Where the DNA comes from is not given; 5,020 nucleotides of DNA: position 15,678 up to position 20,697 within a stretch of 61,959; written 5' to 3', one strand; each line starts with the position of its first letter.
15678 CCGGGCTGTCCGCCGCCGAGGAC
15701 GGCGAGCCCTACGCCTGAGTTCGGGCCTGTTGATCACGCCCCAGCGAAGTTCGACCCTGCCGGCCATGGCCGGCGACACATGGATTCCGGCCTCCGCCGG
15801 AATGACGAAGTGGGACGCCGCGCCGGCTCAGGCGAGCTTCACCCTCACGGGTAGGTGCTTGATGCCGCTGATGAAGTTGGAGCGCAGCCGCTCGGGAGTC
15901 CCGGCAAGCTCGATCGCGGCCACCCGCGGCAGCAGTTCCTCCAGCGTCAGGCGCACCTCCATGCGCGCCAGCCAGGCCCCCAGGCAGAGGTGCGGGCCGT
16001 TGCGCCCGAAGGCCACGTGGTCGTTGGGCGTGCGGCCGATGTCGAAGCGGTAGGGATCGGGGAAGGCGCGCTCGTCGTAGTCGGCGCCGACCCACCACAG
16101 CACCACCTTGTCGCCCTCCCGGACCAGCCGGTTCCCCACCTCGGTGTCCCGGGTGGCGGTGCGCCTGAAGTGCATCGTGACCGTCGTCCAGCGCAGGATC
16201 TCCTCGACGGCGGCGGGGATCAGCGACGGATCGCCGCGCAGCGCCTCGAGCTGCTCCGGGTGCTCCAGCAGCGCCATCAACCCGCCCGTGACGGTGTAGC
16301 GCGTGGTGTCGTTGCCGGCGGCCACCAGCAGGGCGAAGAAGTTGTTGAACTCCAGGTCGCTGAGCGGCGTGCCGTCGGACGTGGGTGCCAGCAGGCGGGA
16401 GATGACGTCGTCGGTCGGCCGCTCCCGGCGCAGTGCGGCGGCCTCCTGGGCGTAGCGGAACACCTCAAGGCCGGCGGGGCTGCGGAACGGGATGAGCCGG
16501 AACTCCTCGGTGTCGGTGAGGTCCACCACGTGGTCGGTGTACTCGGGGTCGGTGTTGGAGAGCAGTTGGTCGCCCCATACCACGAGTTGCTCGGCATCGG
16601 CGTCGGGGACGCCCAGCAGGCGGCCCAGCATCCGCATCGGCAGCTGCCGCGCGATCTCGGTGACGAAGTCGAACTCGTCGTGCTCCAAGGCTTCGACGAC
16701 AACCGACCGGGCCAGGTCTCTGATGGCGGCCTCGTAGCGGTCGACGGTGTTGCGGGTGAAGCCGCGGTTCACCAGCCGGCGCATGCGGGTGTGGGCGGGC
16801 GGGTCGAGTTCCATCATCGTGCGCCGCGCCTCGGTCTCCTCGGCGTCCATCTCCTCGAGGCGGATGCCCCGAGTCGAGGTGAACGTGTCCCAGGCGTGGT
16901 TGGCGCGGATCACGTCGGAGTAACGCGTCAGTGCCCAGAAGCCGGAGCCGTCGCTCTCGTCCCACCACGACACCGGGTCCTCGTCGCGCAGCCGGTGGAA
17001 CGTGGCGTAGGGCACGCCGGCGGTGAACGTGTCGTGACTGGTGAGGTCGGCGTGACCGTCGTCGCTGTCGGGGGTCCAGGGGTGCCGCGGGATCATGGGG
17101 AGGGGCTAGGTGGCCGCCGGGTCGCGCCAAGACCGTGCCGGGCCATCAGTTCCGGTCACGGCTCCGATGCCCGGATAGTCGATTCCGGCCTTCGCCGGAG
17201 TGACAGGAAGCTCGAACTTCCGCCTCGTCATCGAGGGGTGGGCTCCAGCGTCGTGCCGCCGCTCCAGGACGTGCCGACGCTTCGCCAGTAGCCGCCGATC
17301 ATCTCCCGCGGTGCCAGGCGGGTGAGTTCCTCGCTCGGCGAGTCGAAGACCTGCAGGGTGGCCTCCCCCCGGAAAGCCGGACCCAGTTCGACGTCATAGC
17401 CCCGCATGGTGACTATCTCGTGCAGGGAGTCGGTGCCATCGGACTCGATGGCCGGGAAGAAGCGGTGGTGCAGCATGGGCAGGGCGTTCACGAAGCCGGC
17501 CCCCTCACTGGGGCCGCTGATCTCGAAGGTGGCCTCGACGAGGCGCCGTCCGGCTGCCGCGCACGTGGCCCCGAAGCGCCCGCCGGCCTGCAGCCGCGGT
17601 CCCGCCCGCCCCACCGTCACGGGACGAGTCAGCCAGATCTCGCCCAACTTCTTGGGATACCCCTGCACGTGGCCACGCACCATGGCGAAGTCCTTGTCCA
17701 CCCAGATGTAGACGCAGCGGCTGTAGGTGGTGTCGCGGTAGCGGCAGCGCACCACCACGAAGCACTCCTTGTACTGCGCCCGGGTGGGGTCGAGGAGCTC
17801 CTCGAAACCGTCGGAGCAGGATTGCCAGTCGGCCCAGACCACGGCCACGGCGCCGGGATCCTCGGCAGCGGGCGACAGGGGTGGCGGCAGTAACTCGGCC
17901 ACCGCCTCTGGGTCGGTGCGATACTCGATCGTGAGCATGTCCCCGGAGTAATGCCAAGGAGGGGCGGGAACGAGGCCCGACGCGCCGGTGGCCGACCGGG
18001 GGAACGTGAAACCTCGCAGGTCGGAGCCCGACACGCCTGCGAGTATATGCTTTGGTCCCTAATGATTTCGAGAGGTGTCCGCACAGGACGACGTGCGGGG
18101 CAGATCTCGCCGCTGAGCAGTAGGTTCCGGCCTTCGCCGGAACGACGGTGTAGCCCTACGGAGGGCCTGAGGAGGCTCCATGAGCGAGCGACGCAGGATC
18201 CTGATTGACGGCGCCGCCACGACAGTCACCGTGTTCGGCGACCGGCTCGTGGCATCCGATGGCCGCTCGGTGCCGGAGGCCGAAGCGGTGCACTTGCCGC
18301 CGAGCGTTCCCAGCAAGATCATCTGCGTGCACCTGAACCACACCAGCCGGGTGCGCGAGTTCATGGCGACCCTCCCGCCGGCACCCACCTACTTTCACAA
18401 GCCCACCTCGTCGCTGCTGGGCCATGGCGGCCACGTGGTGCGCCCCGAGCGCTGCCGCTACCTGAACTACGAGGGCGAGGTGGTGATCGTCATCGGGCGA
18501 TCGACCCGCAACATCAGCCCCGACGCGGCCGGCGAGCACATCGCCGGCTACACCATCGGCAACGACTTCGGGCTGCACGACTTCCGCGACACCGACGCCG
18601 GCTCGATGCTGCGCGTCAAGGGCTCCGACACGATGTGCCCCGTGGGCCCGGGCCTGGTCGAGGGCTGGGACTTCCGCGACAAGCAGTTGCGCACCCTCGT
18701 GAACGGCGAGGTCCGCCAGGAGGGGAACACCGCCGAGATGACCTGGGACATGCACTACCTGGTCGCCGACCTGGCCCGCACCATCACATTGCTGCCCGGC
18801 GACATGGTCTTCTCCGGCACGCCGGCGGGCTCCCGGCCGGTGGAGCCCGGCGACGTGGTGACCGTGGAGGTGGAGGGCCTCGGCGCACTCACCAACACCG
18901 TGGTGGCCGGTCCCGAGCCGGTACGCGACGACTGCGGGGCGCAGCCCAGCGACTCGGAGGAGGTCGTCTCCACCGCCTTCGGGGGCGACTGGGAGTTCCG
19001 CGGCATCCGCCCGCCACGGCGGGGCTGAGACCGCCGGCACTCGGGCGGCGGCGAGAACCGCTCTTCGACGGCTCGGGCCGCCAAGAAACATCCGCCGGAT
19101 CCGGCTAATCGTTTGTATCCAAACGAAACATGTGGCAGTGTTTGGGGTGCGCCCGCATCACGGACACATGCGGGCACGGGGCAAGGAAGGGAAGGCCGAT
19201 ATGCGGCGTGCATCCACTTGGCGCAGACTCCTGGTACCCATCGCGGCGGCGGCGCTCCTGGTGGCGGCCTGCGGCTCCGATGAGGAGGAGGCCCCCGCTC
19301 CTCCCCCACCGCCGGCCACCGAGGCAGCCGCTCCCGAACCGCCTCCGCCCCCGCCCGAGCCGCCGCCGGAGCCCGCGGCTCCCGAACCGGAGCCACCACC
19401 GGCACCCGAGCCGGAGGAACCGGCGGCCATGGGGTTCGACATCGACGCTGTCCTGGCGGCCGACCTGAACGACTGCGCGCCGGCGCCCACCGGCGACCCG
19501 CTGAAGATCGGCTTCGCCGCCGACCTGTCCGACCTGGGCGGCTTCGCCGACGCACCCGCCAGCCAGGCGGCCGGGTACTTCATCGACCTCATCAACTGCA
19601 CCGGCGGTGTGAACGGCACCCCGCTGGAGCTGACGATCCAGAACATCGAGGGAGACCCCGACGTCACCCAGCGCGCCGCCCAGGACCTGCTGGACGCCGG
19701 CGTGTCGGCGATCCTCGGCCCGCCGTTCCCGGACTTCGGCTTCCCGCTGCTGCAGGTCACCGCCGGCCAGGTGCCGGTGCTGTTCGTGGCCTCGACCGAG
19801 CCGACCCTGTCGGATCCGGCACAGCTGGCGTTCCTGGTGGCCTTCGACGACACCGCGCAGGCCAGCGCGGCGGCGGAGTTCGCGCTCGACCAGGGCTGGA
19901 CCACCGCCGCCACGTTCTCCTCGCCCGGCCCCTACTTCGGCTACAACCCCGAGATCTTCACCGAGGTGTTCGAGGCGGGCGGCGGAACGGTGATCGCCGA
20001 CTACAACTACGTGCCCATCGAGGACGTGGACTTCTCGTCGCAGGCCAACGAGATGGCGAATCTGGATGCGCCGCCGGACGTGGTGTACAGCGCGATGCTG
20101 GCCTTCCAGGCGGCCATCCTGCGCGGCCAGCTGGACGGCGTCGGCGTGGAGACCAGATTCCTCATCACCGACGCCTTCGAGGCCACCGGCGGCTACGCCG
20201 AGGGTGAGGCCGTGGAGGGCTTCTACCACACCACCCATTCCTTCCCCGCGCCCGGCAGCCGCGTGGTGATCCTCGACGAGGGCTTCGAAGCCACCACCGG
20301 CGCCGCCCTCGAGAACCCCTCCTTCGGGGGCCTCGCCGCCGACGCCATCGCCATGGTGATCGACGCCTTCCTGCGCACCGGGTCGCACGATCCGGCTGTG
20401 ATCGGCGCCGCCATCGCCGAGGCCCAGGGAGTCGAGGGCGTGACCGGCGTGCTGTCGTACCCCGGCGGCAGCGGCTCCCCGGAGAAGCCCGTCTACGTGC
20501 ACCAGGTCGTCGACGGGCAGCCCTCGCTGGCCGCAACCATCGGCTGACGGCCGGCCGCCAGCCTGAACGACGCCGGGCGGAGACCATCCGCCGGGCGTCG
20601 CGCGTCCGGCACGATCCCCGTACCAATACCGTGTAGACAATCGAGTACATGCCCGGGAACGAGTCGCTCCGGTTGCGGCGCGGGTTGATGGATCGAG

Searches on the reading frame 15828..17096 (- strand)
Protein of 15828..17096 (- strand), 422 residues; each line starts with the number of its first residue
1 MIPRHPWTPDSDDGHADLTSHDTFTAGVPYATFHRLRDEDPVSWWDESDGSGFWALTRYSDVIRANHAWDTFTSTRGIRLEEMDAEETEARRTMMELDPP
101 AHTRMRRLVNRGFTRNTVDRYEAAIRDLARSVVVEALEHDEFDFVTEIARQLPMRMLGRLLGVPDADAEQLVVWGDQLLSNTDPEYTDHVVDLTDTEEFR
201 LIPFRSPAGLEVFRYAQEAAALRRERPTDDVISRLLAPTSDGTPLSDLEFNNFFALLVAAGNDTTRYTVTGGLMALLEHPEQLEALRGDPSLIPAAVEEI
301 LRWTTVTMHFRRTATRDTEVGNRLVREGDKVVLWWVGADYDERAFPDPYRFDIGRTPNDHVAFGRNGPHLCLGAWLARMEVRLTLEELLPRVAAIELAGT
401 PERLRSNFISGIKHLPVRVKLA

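Call 13: search_protein_families(library=pfam, proteins=[window:15828-17096:-])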
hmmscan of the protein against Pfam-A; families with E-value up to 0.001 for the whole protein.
window:15828-17096:- (422 aa): 1 family
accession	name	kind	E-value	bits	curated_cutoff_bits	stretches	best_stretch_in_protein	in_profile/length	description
PF00067.27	p450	-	5.3e-25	88.5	22.8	1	56-390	49-430/462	Cytochrome P450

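Call 39: search_protein_families(library=ncbifam, proteins=[window:15828-17096:-], max_evalue=1e-10)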
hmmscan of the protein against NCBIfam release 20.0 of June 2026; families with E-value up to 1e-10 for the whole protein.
window:15828-17096:- (422 aa): 6 families
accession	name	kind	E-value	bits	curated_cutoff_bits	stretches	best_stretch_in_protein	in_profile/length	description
NF041802.1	P450_SolI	exception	3.3e-53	180.7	850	1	20-418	23-421/424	solanimycin biosynthesis cytochrome P450 SolI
NF041177.1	Cyp119_Thmprot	equivalog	1.7e-47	162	680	1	30-420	2-367/368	cytochrome P450 Cyp119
NF045816.1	PentlenlactSyn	equivalog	1.7e-37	129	700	1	38-417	24-394/396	pentalenolactone synthase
TIGR04458.1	CYP450_TxtE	equivalog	2.3e-36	125.3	500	1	28-417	12-400/403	4-nitrotryptophan synthase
TIGR04515.1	P450_rel_GT_act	subfamily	1.3e-34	120.3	343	1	248-417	215-385/386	P450-derived glycosyltransferase activator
TIGR04538.1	P450_cycloAA_1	subfamily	2.6e-33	115.4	500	1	26-398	8-372/395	cytochrome P450, cyclodipeptide synthase-associated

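Call 50: search_solved_structures(query=window:15828-17096:-, max_evalue=1e-40)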
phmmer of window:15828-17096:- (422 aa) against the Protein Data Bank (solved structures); distinct sequences matched with E-value up to 1e-40: 115 (the best 60 are shown).
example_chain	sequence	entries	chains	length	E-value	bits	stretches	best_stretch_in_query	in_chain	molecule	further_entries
8vxi_A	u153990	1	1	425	2.6e-122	412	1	16-419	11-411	CYP125MRCA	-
8vxg_A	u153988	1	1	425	2.7e-121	408.7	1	16-419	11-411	CYP125MRCA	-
6bld_A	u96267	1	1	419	3.3e-79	270.1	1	27-417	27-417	Cytochrome P450 268A2 Cyp268A2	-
2xc3_A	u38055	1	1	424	6.9e-77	262.4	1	13-417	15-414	PUTATIVE CYTOCHROME P450 125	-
2xn8_A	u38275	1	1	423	7e-77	262.4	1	14-417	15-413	PUTATIVE CYTOCHROME P450 125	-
6t0f_A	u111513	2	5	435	8e-77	262.2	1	30-417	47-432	Methyl-branched lipid omega-hydroxylase | CYP124 in complex with inhibitor compound 5'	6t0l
2wm4_A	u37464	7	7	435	8.6e-77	262.1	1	30-417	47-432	PUTATIVE CYTOCHROME P450 124 | Methyl-branched lipid omega-hydroxylase | CYP124 in complex with inhibitor carbethoxyhexyl imidazole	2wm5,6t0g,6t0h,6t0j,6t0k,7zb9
2x5l_A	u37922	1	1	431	9.1e-77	262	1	17-417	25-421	PUTATIVE CYTOCHROME P450 125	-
7qwn_A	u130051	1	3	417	1.1e-76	261.8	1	17-417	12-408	Steroid C26-monooxygenase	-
7r1i_A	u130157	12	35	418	1.1e-76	261.8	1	17-417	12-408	Steroid C26-monooxygenase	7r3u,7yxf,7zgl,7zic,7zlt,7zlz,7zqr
3ivy_A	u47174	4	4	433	1.1e-76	261.7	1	17-417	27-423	Cytochrome P450 CYP125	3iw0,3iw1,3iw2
2x5w_A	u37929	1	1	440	1.2e-76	261.6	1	17-417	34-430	PUTATIVE CYTOCHROME P450 125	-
7qke_A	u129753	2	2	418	4.1e-76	259.9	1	17-417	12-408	Steroid C26-monooxygenase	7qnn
5dqn_A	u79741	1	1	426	3.1e-74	253.7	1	28-417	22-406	Cytochrome P450 CYP125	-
4apy_A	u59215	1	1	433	4.6e-74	253.1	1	28-417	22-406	P450 HEME-THIOLATE PROTEIN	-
5li6_A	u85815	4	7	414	2.6e-70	240.8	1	16-419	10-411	Putative cytochrome P450 126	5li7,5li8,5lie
6cvc_A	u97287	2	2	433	9e-70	239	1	32-417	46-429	Cytochrome P450 124A1, Cyp124A1 | Cytochrome P450 124A1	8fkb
8fjo_A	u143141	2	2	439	9.2e-70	239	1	32-417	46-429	Cytochrome P450 124A1, Cyp124A1 | Cytochrome P450 124A1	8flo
8gdi_A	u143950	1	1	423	9.3e-70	238.9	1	32-417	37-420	Cytochrome P450 124A1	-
4l0e_A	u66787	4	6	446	9.6e-66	225.7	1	14-420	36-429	P450 monooxygenase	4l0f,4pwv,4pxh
3tkt_A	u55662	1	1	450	7.9e-64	219.4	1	32-421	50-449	Cytochrome P450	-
7smz_A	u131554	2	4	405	1.4e-62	215.3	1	30-417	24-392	Cytochrome P450 142A3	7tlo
2xkr_A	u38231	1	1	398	5e-62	213.5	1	27-417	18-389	PUTATIVE CYTOCHROME P450 142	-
8b2p_A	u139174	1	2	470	9.8e-62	212.5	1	31-419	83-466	Cytochrome P450 alkane hydroxylase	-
7sh5_A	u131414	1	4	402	5e-61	210.2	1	30-417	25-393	Cytochrome P450 142A3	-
2yoo_A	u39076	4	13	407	5.6e-61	210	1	33-417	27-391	P450 HEME-THIOLATE PROTEIN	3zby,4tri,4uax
5fyf_A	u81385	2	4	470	6.1e-60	206.6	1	23-419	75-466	CYTOCHROME P450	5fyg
1cpt_A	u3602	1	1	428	6.1e-60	206.6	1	28-419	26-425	CYTOCHROME P450-TERP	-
8euh_A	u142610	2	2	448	7.2e-60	206.3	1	28-419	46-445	Cytochrome P450-terp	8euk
8eul_A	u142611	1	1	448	7.6e-60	206.3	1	28-419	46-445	Cytochrome P450-terp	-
9ixl_B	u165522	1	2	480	8.8e-60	206.1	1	23-418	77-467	Cytochrome P450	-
8hgd_B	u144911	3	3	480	2.3e-59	204.7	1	23-418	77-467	Cytochrome P450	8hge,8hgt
9kki_A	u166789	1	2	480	4.2e-59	203.8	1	23-418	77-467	Cytochrome P450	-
9uy0_A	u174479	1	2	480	5.8e-59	203.4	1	23-418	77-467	Cytochrome P450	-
7y9o_A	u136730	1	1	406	1.5e-58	202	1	29-420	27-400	Cytochrome P450 monooxygenase YjiB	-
7ant_A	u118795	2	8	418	1.5e-57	198.7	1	17-420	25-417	Cytochrome P450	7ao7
4rm4_A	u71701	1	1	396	1.6e-57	198.7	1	26-417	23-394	Cytochrome P450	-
7y97_A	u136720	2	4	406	4.6e-57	197.1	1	29-420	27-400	Cytochrome P450 monooxygenase YjiB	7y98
6hqg_A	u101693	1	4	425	1.2e-56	195.8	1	24-419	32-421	Cytochrome P450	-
5vws_A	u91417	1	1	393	3.6e-56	194.2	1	29-396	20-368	Cytochrome P450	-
3rwl_A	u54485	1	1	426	2.4e-54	188.1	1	32-419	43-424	Cytochrome P450 alkane hydroxylase 1 CYP153A7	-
6hqd_A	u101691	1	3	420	5.3e-54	187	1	21-419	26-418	Cytochrome P450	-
9vgn_A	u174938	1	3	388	5.4e-54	187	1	35-393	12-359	Cytochrome P450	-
9vfd_A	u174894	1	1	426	5.6e-54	187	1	21-419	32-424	Cytochrome P450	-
9vgm_A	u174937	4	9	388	1.6e-53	185.5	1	35-393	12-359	Cytochrome P450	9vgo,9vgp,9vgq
6gmf_A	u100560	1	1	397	3.5e-53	184.3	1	28-419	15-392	Putative cytochrome P450 hydroxylase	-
5l90_A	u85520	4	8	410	8.5e-53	183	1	29-418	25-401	Cytochrome P450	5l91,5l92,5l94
6hqw_A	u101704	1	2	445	7e-52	180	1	5-419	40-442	Cytochrome P450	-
4e2p_A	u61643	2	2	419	6.9e-51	176.8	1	51-421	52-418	Cytochrome P450 107B1 (P450CVIIB1)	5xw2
7wex_A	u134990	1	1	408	2.1e-50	175.2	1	28-417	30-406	Cytochrome P450 hydroxylase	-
9v2t_A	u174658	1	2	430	6.1e-49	170.4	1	92-418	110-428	Cytochrome P450 monooxygenase CYP107Z12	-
4yzr_A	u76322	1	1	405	1.1e-48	169.6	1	29-419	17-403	Polyketide biosynthesis cytochrome P450 PksS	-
8yhn_A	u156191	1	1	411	1.7e-48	168.9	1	89-419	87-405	Cytochrome P450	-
2jjn_A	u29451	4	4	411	2.8e-48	168.2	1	36-418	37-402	CYTOCHROME P450 113A1 | ERYTHROMYCIN B/D C-12 HYDROXYLASE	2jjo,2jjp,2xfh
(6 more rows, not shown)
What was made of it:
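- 15828..17096 (-): P450A: the P450 lineage most widely paired with the ligase. It belongs to the CYP125/124/268 clan (call 50).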

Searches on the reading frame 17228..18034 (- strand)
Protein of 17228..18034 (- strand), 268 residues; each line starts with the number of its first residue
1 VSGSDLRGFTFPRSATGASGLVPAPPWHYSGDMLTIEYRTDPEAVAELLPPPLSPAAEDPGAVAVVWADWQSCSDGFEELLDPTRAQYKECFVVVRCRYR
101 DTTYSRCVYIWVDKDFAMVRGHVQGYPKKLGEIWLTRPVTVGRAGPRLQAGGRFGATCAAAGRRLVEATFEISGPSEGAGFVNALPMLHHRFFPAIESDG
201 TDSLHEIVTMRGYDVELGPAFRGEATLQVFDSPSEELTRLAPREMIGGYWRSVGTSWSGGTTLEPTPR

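Call 13: search_protein_families(library=pfam, proteins=[window:17228-18034:-])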
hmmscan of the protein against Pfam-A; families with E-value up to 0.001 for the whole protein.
window:17228-18034:- (268 aa): 1 family
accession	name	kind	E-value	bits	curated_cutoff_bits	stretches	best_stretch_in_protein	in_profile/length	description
PF06314.16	ADC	-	2.3e-61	207.8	29.8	1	12-263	3-234/238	Acetoacetate decarboxylase (ADC)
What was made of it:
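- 17228..18034 (-): Acetoacetate-decarboxylase-superfamily protein of the MppR type; proposed hydratase-aldolase. Pfam ADC (call 13).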

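Call 36: search_solved_structures(query=window:17228-18034:-, max_evalue=0.001)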
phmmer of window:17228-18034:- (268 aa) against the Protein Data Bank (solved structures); distinct sequences matched with E-value up to 0.001: 4.
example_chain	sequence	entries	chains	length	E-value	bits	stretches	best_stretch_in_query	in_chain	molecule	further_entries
4jm3_A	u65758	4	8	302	1.5e-56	195.4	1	8-263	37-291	Putative uncharacterized protein mppR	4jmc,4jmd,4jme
6eej_A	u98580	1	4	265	1e-47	166.4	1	6-248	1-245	Acetoacetate decarboxylase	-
4zbo_A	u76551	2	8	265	1.1e-47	166.3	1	6-248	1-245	Acetoacetate decarboxylase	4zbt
5upb_A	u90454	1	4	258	5e-27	98.5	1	12-264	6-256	Acetoacetate decarboxylase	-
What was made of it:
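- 17228..18034 (-): Its best PDB hit is MppR 4jm3 at 195 bits (call 36).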

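Call 39: search_protein_families(library=ncbifam, proteins=[window:17228-18034:-], max_evalue=1e-10)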
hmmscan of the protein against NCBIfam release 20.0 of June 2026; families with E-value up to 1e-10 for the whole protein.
window:17228-18034:- (268 aa): 1 family
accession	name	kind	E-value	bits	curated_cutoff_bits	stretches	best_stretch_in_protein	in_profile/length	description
TIGR04460.1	endura_MppR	equivalog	2.1e-68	230.7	380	1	8-261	3-255/257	enduracididine biosynthesis enzyme MppR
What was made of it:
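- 17228..18034 (-): NCBIfam MppR scores 230.7 bits against a cut-off of 380 (call 39).
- On Acetoacetate decarboxylase proper versus the MppR/Sbi00515 subgroup: NCBIfam MppR scores 230.7 bits, below its cut-off of 380 (calls 36, 39).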

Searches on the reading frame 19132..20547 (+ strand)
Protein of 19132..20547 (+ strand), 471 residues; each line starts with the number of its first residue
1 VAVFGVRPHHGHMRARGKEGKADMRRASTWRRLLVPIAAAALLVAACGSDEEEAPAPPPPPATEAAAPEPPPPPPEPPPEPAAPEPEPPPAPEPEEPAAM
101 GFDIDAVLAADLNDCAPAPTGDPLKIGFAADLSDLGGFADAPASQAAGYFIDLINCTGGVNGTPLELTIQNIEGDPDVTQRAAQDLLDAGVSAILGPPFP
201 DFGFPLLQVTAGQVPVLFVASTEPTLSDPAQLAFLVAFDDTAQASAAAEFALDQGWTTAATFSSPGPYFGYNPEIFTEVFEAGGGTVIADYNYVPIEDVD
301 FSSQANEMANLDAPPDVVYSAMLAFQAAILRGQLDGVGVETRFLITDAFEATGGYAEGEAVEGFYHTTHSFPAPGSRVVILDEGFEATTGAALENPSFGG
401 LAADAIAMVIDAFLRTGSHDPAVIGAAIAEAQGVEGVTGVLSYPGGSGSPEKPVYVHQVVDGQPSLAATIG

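Call 12: search_protein_families(library=pfam, proteins=[window:19132-20547:+])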
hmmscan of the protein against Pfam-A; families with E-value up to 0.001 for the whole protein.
window:19132-20547:+ (471 aa): 3 families
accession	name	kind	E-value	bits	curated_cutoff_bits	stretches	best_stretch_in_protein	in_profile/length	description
PF13458.12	Peripla_BP_6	-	9.6e-32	111.4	31.7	1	123-462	1-342/343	Periplasmic binding protein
PF01094.35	ANF_receptor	-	1.3e-10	41.3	25.4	1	152-295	11-158/353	Receptor family ligand binding region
PF13433.12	Peripla_BP_5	-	3.1e-06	27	27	0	142-196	19-74/363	Periplasmic binding protein domain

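Call 85: search_protein_families(library=ncbifam, proteins=[window:19132-20547:+], max_evalue=1e-8)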
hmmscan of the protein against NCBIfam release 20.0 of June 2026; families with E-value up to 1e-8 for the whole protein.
window:19132-20547:+ (471 aa): 0 families
